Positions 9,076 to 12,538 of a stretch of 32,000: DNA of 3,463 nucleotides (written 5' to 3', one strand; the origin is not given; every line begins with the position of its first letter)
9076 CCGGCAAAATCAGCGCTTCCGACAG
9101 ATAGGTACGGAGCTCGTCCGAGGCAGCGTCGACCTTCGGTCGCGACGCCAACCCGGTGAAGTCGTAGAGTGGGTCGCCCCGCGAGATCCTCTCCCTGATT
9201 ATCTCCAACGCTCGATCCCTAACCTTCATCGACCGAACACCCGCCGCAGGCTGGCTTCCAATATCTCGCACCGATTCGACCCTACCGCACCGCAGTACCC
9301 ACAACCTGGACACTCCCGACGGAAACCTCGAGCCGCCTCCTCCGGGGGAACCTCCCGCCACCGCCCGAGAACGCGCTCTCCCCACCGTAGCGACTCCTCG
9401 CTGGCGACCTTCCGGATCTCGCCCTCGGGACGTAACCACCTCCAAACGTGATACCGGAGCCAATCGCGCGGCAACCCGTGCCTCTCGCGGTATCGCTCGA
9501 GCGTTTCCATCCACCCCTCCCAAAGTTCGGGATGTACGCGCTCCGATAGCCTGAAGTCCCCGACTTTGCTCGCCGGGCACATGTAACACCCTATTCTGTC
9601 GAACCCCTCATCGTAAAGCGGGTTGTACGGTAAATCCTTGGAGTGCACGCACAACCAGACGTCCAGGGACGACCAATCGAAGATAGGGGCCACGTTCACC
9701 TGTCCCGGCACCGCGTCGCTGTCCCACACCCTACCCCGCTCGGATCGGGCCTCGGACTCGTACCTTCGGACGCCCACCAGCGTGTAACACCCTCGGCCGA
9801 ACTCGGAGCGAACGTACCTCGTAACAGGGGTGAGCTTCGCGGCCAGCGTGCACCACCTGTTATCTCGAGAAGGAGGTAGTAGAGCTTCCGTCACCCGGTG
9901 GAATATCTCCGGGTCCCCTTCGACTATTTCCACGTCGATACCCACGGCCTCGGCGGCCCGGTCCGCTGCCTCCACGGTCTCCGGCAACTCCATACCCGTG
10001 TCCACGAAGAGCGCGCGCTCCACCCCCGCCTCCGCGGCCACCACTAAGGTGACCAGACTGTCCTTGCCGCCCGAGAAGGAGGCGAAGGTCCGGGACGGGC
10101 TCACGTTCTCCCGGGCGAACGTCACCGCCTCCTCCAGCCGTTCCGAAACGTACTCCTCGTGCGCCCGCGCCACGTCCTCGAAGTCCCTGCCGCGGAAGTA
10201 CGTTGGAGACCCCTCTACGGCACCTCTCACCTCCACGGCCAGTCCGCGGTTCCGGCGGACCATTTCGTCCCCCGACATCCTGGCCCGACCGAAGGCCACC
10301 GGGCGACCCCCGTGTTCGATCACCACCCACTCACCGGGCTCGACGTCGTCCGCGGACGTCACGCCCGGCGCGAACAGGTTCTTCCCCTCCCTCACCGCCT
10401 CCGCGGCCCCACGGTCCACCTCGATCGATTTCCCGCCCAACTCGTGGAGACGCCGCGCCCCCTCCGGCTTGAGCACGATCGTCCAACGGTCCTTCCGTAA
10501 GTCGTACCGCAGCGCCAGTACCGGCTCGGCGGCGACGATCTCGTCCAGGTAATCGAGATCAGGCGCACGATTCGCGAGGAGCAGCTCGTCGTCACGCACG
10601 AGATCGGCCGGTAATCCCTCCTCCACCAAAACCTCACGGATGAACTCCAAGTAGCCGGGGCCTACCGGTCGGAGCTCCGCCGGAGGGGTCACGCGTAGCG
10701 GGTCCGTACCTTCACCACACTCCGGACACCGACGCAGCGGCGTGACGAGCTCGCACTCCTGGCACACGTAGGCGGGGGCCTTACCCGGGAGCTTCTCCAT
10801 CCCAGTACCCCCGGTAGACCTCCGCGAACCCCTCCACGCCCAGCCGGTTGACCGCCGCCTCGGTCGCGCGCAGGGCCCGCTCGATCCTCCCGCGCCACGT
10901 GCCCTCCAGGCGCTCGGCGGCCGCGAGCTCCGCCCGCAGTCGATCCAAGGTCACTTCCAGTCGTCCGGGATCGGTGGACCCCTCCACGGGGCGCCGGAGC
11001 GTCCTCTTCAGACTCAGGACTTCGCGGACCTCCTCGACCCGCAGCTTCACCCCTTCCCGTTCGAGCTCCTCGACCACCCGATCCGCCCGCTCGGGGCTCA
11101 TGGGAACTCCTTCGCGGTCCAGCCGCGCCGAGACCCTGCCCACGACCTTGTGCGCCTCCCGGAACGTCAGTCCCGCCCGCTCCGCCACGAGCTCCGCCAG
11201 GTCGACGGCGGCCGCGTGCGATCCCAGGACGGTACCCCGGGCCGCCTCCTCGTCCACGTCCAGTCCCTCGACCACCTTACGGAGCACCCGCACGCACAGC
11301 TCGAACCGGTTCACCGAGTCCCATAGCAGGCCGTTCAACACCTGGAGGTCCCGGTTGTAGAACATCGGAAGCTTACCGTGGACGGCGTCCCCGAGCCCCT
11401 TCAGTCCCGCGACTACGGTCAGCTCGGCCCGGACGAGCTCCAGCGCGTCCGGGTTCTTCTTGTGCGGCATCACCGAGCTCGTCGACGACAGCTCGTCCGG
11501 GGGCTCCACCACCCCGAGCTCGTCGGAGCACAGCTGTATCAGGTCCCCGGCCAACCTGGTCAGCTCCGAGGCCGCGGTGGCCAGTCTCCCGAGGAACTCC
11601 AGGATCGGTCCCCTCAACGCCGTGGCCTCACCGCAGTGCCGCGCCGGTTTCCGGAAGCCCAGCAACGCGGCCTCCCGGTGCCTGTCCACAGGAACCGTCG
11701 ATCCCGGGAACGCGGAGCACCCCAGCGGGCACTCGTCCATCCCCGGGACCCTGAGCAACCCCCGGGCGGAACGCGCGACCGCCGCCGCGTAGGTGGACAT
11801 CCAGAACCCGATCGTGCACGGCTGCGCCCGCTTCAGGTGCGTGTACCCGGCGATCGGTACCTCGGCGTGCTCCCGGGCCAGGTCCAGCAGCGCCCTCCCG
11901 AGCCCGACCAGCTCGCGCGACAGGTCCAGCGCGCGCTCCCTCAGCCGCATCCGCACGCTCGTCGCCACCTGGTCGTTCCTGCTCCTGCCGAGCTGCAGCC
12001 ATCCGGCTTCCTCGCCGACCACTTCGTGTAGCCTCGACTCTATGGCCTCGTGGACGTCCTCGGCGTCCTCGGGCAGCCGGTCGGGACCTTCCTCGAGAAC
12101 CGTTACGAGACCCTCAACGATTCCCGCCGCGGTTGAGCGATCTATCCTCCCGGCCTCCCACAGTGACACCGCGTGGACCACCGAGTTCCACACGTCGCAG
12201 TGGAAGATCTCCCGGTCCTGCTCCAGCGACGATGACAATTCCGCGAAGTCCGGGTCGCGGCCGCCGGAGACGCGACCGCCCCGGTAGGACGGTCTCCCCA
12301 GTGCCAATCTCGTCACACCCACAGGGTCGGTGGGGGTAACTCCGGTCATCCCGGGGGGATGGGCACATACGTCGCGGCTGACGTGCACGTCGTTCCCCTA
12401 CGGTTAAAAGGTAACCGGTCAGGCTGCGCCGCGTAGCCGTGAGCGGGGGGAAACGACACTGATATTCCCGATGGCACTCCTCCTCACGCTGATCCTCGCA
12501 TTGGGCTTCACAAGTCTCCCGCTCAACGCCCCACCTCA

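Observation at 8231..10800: Translationally coupled PUA/PP-loop/Cys-cluster enzyme and SelA-like PLP enzyme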

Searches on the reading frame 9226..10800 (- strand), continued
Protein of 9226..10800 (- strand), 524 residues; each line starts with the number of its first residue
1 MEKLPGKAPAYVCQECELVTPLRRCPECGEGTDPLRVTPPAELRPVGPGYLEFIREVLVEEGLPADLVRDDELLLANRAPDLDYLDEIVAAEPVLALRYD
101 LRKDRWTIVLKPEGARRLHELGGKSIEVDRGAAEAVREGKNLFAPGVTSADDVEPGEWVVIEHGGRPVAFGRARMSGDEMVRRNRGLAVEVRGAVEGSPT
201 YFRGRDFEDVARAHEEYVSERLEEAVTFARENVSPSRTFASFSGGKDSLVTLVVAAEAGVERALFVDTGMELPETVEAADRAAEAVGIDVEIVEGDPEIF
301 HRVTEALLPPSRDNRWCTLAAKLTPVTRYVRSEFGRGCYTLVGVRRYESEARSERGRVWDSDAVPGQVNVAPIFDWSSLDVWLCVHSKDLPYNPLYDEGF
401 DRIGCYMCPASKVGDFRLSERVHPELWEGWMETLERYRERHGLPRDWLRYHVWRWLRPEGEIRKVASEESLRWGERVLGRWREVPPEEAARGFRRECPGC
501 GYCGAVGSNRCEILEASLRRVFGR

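Call 47: find_encoding_contigs(protein=P0131, flank=5000, max_places=1)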
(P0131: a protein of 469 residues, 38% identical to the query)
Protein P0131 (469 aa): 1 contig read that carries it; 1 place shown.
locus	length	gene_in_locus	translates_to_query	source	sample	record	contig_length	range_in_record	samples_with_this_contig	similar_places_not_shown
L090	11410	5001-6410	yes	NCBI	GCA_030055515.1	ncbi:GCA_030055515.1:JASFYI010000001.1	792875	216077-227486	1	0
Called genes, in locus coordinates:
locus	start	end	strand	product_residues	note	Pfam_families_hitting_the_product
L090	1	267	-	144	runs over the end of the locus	PF01058:Oxidored_q6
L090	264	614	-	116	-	-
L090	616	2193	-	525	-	PF00361:Proton_antipo_M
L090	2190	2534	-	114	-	PF00420:Oxidored_q2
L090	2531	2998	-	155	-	PF04039:MnhB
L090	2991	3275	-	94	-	PF20501:MbhE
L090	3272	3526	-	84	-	PF13244:MbhD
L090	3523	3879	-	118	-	PF03334:PhaG_MnhG_YufB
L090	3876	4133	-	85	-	PF04066:MrpF_PhaF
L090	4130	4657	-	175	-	PF01899:MNHE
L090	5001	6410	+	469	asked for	PF01472:PUA, PF01507:PAPS_reduct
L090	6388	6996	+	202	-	PF00117:GATase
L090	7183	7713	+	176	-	PF06695:Sm_multidrug_ex (weak)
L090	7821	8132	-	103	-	PF14445:Prok-RING_2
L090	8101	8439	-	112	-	-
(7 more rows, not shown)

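Call 48: find_encoding_contigs(protein=P0262, flank=5000, max_places=1)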
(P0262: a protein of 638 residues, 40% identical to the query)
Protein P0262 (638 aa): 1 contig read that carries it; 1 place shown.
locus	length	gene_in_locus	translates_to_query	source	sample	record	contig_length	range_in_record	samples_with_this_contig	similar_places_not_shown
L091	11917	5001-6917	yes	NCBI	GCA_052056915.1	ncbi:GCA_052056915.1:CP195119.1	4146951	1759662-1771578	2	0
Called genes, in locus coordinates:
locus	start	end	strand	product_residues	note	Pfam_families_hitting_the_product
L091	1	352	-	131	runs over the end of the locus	PF12172:zf-ChsH2, PF01796:OB_ChsH2_C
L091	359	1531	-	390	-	PF00108:Thiolase_N, PF02803:Thiolase_C, PF22691:Thiolase_C_1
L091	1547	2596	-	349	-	PF08540:HMG_CoA_synt_C (faint), PF08541:ACP_syn_III_C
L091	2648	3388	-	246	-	PF12844:HTH_19 (weak), PF01381:HTH_3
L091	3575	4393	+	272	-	PF01930:Cas_Cas4 (weak)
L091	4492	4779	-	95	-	-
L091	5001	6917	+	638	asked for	PF01472:PUA, PF01507:PAPS_reduct, PF00037:Fer4 (faint), PF13187:Fer4_9 (faint)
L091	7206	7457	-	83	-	PF09394:Inhibitor_I42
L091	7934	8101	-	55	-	-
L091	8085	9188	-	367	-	PF00817:IMS, PF11798:IMS_HHH, PF11799:IMS_C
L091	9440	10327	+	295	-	PF00005:ABC_tran, PF02463:SMC_N, PF13304:AAA_21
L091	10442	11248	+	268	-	PF02361:CbiQ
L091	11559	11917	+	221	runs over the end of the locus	PF01891:CbiM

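Call 49: find_encoding_contigs(protein=P0210, flank=5000, max_places=1)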
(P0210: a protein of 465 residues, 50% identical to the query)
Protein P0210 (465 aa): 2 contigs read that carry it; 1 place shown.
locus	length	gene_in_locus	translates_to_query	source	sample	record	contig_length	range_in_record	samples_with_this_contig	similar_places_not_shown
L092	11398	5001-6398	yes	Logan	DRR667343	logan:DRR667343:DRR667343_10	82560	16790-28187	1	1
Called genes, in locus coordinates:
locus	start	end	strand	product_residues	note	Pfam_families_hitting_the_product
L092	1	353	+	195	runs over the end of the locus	PF00861:Ribosomal_L18p (weak), PF17144:Ribosomal_L5e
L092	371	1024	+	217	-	PF00333:Ribosomal_S5, PF03719:Ribosomal_S5_C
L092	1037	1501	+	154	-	PF00327:Ribosomal_L30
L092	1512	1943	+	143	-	PF00828:Ribosomal_L27A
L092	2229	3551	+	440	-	PF00344:SecY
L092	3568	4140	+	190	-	PF13207:AAA_17, PF13238:AAA_18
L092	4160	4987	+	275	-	PF01555:N6_N4_Mtase (faint), PF05175:MTS (weak), PF08241:Methyltransf_11 (weak), PF13649:Methyltransf_25 (weak)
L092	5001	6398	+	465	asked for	PF01472:PUA, PF01507:PAPS_reduct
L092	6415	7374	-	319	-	PF02007:MtrH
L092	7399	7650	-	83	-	PF04210:MtrG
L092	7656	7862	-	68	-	PF09472:MtrF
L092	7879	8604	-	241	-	PF04208:MtrA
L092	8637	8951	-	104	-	PF05440:MtrB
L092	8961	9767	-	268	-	PF04211:MtrC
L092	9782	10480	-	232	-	PF04207:MtrD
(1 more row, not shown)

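Call 54: predict_structure(alignment_id=A3)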
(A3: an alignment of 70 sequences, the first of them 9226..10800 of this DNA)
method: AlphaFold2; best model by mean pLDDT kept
length: 524 residues; sequences in the alignment: 70
mean_pLDDT: 95.3   pTM: 0.93
mean pLDDT of the five models: 95.3, 95.3, 95.0, 94.8, 94.3
residues with pLDDT >= 90: 490; 70-90: 28; 50-70: 5; < 50: 1
segments of 3 or more residues with pLDDT < 50: none
pLDDT, mean of each block of 10 residues (from residue 1): 75 96 98 96 97 98 96 95 95 97 96 98 98 98 98 98 98 98 97 96 92 98 99 98 98 98 96 96 96 92 93 93 95 94 94 94 95 98 98 98 92 95 96 97 97 92 93 96 95 90 88 95 84
secondary structure, 60 per line:
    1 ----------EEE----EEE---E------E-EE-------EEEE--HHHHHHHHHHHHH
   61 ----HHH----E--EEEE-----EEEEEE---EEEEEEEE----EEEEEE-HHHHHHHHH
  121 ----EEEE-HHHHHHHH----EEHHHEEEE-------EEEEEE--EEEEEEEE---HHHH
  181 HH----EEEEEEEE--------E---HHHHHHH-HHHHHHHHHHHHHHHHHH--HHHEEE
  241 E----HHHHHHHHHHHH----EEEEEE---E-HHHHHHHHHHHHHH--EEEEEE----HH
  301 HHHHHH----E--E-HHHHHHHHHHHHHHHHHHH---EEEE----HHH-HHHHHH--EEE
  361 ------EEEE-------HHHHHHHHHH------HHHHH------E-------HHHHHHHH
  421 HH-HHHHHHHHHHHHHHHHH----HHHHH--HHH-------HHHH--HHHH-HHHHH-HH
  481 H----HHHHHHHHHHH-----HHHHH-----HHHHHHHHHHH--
elements in order: E11-13 E18-20 E42-45 H48-60 E75-78 E84-89 E93-100 E105-110 H112-120 E125-128 H130-137 E147-150 E158-163 E166-173 H177-182 E187-194 H207-213 H215-232 E238-241 H246-257 E262-267 H273-286 E289-294 H299-306 H316-334 E338-341 H350-355 E358-360 E367-370 H378-387 H394-398 H413-422 H424-440 H445-449 H462-465 H468-471 H473-477 H486-496 H502-506 H512-522

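Call 56: fold_search(model_id=the predicted structure, library=pdb)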
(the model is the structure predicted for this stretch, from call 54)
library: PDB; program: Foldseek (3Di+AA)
matches with E <= 10: 1560; with E <= 0.001: 214
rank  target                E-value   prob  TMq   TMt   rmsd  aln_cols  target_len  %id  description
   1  5zvd_A                8.2e-10  1.00  0.15  0.20  16.6       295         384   19  The crystal structure of NSun6 from Pyrococcus horikoshii (released 2018-12-12)
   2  6vpu_H                1.3e-08  1.00  0.30  0.66   7.3       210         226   19  1.90 Angstrom Resolution Crystal Structure Phosphoadenosine Phosphosulfate Reductase (CysH) from Vibrio vulnificus (released 2021-02-10)
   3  3d79                  1.8e-08  1.00  0.24  0.67   3.9       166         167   23  Crystal structure of hypothetical protein PH0734.1 from hyperthermophilic archaea Pyrococcus horikoshii OT3 (released 2008-12-09)
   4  2goy_A                2.0e-08  1.00  0.31  0.68   5.5       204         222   24  Crystal structure of assimilatory adenosine 5'-phosphosulfate reductase with bound APS (released 2006-09-19)
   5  2goy_B                2.6e-08  1.00  0.30  0.67   9.5       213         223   24  Crystal structure of assimilatory adenosine 5'-phosphosulfate reductase with bound APS (released 2006-09-19)
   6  6vpu_A                3.2e-08  1.00  0.30  0.67   7.3       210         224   19  1.90 Angstrom Resolution Crystal Structure Phosphoadenosine Phosphosulfate Reductase (CysH) from Vibrio vulnificus (released 2021-02-10)
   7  1sur                  3.2e-08  1.00  0.30  0.68   8.7       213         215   21  PHOSPHO-ADENYLYL-SULFATE REDUCTASE (released 1999-05-11)
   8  7lhr_A                3.4e-08  1.00  0.30  0.68   8.7       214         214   24  Crystal structure of adenosine-5'-phosphosulfate reductase from Mycobacterium tuberculosis (released 2021-07-07)
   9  4bwv_A                3.8e-08  1.00  0.31  0.68   3.4       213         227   19  Structure of Adenosine 5-prime-phosphosulfate Reductase apr-b from Physcomitrella Patens (released 2013-11-27)
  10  2oq2_B                4.4e-08  1.00  0.30  0.59  11.7       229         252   17  Crystal structure of yeast PAPS reductase with PAP, a product complex (released 2008-01-15)
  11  7lhr_B                5.4e-08  1.00  0.30  0.69   8.6       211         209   24  Crystal structure of adenosine-5'-phosphosulfate reductase from Mycobacterium tuberculosis (released 2021-07-07)
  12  6vpu_E                8.3e-08  1.00  0.30  0.67   7.4       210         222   19  1.90 Angstrom Resolution Crystal Structure Phosphoadenosine Phosphosulfate Reductase (CysH) from Vibrio vulnificus (released 2021-02-10)
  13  6vpu_F                8.8e-08  1.00  0.30  0.65   7.4       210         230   19  1.90 Angstrom Resolution Crystal Structure Phosphoadenosine Phosphosulfate Reductase (CysH) from Vibrio vulnificus (released 2021-02-10)
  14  8ron_B                1.6e-07  1.00  0.28  0.31   3.0       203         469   16  Crystal structure of human FAD synthase, isoform 2 (released 2024-04-10)
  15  2oq2_C                1.7e-07  1.00  0.30  0.57  11.7       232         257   17  Crystal structure of yeast PAPS reductase with PAP, a product complex (released 2008-01-15)
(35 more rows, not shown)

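Call 71: find_related_loci(query=A3, collection=metagenome_contigs, flank=8000)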
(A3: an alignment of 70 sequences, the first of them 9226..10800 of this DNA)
Query A3 (524 aa) in metagenome_contigs; peptide patterns used: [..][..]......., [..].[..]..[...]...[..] (x = any residue, [..] = any of these).
600 stretches matched a pattern (row limit reached: there are more); 429 encode a relative of the query (tblastn E <= 1e-3); the best 80 are kept; 80 distinct loci.
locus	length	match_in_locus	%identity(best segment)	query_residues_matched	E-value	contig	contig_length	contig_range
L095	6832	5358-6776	38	13-472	5e-90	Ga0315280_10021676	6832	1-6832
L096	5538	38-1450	38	6-463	6e-90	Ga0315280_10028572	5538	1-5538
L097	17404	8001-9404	37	13-468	5e-89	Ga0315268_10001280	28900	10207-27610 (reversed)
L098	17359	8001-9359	38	13-455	1e-87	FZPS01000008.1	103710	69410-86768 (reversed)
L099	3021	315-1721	36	13-471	5e-89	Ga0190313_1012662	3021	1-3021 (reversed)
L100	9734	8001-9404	36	13-468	4e-87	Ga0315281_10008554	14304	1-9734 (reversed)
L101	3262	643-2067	35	6-476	1e-86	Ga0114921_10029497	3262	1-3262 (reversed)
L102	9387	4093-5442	34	6-455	2e-85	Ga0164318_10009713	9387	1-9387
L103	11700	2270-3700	35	1-472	9e-85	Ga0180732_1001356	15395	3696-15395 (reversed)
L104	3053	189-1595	36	6-464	6e-86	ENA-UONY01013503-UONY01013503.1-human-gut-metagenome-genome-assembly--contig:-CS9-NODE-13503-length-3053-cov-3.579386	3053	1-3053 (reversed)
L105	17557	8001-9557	35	13-503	4e-84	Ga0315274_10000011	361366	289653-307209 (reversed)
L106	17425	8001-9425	35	6-470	8e-84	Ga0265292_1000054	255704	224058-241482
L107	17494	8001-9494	35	6-494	3e-83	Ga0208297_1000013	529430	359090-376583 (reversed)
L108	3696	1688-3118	34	1-472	6e-84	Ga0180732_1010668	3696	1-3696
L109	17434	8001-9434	34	6-472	3e-82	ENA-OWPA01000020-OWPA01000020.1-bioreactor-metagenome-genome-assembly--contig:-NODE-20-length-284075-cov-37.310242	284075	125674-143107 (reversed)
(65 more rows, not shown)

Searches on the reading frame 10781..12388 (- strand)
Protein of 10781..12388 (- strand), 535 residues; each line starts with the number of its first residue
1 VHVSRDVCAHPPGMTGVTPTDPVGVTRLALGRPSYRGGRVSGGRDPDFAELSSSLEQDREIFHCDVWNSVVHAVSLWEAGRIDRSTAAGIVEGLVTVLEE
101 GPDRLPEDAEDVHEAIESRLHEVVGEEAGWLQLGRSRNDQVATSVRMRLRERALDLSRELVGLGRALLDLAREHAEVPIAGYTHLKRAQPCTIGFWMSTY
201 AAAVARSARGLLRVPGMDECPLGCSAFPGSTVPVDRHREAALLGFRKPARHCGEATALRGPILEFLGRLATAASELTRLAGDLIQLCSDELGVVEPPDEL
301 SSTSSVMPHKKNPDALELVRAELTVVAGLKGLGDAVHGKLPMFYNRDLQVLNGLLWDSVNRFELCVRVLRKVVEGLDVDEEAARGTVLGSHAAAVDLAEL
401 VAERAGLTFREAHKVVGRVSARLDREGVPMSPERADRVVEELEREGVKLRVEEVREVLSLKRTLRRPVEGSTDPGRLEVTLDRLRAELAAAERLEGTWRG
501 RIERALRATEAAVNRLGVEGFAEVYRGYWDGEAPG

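Call 3: search_protein_families(library=pfam, proteins=[window:10781-12388:-], max_evalue=0.01)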
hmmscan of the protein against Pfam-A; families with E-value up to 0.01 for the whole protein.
window:10781-12388:- (535 aa): 2 families
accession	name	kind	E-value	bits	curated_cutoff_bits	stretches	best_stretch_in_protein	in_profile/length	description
PF00206.25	Lyase_1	-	2e-48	165.9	27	1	38-328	1-312/312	Lyase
PF14698.11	ASL_C2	-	6.5e-09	36.6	27.3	1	392-463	2-67/69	Argininosuccinate lyase C-terminal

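Call 4: search_protein_families(library=ncbifam, proteins=[window:10781-12388:-], max_evalue=0.01)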
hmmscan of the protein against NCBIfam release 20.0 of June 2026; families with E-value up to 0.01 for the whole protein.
window:10781-12388:- (535 aa): 18 families
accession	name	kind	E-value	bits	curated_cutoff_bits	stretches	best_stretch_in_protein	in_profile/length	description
TIGR00838.1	argH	equivalog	2.7e-103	346.4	279.5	1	36-488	2-454/455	argininosuccinate lyase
NF008964.0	PRK12308.1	equivalog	1.6e-70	238.2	657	1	37-488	5-456/624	argininosuccinate lyase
NF052535.1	CoM_syn_XcbC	exception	1.4e-57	195.6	575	1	52-516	26-486/495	2-phosphosulfolactate phosphatase XcbC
NF002563.0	PRK02186.1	subfamily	4.7e-55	187.3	625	1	71-429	447-811/890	argininosuccinate lyase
NF005000.0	PRK06389.1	equivalog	7.1e-27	94.6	388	1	55-396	25-361/434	argininosuccinate lyase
NF005218.0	PRK06705.1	equivalog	4.7e-25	88.3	883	1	71-420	47-401/502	argininosuccinate lyase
TIGR02426.1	protocat_pcaB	equivalog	1.1e-19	70.5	355.75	1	118-329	79-291/338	3-carboxy-cis,cis-muconate cycloisomerase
TIGR00928.1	purB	equivalog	1.5e-19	70.1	326.2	1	115-425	75-390/436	adenylosuccinate lyase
NF006500.1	PRK08937.2-4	subfamily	1.3e-15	57.2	626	1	130-431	100-404/448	adenylosuccinate lyase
NF006554.0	PRK09053.1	equivalog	1.2e-14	53.9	595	1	125-430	97-405/453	3-carboxy-cis,cis-muconate cycloisomerase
NF052536.2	CoM_syn_XcbD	exception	8.4e-14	51.1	600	1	120-448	89-423/443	3-sulfopropionylcysteine synthase XcbD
NF008909.0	PRK12273.1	subfamily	4.4e-13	48.9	510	1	134-409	140-426/474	aspartate ammonia-lyase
NF052556.1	NtrsucLyaStm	equivalog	1.5e-11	43.8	650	1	257-322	250-316/466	nitrosuccinate lyase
NF004631.0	PRK05975.1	equivalog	8.8e-09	34.8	371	1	107-318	78-287/352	3-carboxy-cis,cis-muconate cycloisomerase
TIGR00839.1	aspA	equivalog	1.2e-06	27.8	681.2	1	134-390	135-402/468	aspartate ammonia-lyase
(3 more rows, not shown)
